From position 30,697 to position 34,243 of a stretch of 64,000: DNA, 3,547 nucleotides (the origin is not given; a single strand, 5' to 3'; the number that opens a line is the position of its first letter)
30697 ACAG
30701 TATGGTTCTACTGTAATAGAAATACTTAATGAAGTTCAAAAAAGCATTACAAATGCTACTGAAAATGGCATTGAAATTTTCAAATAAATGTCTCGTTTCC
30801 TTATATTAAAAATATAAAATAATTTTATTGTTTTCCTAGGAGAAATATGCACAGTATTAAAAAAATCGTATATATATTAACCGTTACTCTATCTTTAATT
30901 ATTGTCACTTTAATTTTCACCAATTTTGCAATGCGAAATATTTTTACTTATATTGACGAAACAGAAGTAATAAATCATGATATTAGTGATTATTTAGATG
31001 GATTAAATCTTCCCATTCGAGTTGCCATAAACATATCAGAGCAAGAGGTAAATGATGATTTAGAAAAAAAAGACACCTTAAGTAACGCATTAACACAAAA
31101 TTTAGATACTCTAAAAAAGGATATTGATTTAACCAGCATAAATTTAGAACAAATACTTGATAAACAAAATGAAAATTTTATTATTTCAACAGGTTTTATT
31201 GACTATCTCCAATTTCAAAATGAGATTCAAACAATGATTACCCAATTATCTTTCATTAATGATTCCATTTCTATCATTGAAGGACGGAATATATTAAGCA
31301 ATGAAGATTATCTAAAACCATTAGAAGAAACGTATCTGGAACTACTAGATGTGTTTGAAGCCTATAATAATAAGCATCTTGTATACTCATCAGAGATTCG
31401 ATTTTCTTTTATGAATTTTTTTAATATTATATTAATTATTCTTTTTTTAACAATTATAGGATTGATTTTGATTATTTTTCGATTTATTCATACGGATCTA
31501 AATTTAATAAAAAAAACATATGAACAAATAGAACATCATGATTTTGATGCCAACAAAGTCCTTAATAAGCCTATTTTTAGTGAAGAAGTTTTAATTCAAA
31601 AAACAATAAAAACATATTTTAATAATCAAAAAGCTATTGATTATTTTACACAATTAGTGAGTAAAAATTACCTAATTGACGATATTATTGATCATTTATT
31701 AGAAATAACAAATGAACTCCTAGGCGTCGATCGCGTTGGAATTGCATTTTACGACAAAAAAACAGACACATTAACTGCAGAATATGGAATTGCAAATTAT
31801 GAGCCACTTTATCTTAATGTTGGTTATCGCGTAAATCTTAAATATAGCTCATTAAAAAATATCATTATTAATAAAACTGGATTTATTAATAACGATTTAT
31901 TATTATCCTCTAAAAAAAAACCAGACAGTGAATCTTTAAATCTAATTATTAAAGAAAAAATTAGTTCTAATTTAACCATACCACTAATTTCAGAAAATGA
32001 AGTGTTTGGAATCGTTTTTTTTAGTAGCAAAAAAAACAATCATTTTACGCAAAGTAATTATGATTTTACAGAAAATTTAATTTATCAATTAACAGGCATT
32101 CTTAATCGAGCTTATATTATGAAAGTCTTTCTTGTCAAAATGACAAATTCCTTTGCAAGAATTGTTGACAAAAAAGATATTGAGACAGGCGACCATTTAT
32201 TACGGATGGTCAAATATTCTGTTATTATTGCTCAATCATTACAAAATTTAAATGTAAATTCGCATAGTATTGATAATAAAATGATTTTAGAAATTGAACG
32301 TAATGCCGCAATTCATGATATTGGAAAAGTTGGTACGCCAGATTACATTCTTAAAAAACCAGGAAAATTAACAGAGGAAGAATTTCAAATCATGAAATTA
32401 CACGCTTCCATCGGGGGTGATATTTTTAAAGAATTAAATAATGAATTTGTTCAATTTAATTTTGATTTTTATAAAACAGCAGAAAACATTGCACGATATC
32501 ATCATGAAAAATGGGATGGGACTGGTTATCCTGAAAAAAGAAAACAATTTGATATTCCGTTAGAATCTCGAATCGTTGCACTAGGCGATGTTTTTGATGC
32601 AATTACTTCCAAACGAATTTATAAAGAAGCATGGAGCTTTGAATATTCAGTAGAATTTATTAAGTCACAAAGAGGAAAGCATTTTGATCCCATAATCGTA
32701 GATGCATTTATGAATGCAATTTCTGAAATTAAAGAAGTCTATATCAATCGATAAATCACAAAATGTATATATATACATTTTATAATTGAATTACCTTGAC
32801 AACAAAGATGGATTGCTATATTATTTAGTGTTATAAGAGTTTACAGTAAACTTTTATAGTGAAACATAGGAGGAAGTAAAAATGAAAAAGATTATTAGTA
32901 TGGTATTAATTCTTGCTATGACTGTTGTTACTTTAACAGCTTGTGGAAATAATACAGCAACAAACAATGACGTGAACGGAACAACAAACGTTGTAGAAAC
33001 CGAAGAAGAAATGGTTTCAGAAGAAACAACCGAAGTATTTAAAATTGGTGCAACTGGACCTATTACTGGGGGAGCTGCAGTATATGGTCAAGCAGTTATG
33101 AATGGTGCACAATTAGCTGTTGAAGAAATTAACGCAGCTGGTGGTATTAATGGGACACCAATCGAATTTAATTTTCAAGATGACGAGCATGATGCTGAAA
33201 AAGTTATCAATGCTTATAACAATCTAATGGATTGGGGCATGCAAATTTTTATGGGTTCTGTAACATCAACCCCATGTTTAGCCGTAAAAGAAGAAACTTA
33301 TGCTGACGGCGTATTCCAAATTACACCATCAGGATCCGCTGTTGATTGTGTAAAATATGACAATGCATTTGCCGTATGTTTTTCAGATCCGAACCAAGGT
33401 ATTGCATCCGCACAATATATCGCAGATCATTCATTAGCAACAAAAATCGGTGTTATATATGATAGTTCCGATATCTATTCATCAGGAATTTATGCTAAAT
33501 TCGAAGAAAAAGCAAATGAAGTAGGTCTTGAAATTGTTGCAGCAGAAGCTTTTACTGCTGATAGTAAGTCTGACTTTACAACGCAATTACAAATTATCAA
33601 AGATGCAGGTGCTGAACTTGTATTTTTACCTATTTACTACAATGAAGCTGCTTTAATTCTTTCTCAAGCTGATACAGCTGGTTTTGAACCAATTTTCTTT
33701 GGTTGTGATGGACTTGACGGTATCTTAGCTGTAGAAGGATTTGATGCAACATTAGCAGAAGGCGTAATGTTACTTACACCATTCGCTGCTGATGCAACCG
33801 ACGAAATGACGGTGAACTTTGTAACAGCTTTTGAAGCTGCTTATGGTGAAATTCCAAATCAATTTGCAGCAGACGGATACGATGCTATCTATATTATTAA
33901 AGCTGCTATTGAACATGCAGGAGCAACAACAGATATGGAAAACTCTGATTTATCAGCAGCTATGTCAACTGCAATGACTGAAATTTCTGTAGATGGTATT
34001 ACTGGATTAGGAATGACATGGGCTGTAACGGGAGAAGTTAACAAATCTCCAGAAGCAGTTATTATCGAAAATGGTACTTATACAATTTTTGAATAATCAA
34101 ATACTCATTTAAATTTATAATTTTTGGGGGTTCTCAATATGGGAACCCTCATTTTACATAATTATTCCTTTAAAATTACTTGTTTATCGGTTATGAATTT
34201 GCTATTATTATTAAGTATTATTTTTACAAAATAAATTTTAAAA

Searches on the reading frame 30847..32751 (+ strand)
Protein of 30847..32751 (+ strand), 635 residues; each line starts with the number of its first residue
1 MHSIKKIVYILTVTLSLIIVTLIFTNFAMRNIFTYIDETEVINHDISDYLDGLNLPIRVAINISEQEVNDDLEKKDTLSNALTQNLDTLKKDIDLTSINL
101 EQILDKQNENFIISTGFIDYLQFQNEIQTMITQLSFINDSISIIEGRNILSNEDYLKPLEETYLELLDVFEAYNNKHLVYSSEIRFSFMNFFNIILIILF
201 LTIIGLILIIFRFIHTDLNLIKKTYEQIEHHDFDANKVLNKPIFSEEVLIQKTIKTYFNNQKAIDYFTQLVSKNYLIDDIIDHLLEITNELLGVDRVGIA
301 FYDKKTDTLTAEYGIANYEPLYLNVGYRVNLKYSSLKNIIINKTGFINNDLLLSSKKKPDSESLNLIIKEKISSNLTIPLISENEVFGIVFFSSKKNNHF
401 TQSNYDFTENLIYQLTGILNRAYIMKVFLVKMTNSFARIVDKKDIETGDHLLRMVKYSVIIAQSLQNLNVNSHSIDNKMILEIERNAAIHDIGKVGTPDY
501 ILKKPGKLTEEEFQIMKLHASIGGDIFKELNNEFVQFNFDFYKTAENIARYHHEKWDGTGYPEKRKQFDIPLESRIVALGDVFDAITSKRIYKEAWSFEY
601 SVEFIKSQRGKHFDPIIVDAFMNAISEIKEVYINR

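Call 53: find_encoding_contigs(protein=window:30847-32751:+, flank=10000, max_places=1)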
Protein window:30847-32751:+ (635 aa): no gene with exactly this product is on record in the collection.

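Call 55: search_protein_families(library=pfam, proteins=[window:30847-32751:+], max_evalue=0.0001)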
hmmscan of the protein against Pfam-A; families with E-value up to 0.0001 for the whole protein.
window:30847-32751:+ (635 aa): 5 families
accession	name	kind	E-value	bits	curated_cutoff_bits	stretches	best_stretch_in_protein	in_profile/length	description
PF13487.12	HD_5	-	7.7e-25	88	27.2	1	471-615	30-168/170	HD domain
PF01966.28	HD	-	4.6e-16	59.6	22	1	448-585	2-115/116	HD domain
PF13185.12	GAF_2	-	8.7e-07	29.7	28.6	1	277-417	4-133/136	GAF domain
PF13492.12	GAF_3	-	9e-07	29.8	27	1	277-411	2-119/129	GAF domain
PF01590.32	GAF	-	3.7e-05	24.7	22.4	1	278-414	3-128/133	GAF domain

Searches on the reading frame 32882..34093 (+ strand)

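Call 55: search_protein_families(library=pfam, proteins=[window:32882-34093:+], max_evalue=0.0001)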
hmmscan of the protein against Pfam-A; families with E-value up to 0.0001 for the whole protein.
window:32882-34093:+ (404 aa): 3 families
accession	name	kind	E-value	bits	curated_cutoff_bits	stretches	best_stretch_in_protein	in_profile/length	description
PF13458.12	Peripla_BP_6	-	2.3e-51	175.9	31.7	1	54-379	3-323/343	Periplasmic binding protein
PF01094.35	ANF_receptor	-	1.7e-18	67.3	25.4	1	73-379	3-333/353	Receptor family ligand binding region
PF13433.12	Peripla_BP_5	-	1.5e-12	47.8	27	1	55-352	3-300/363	Periplasmic binding protein domain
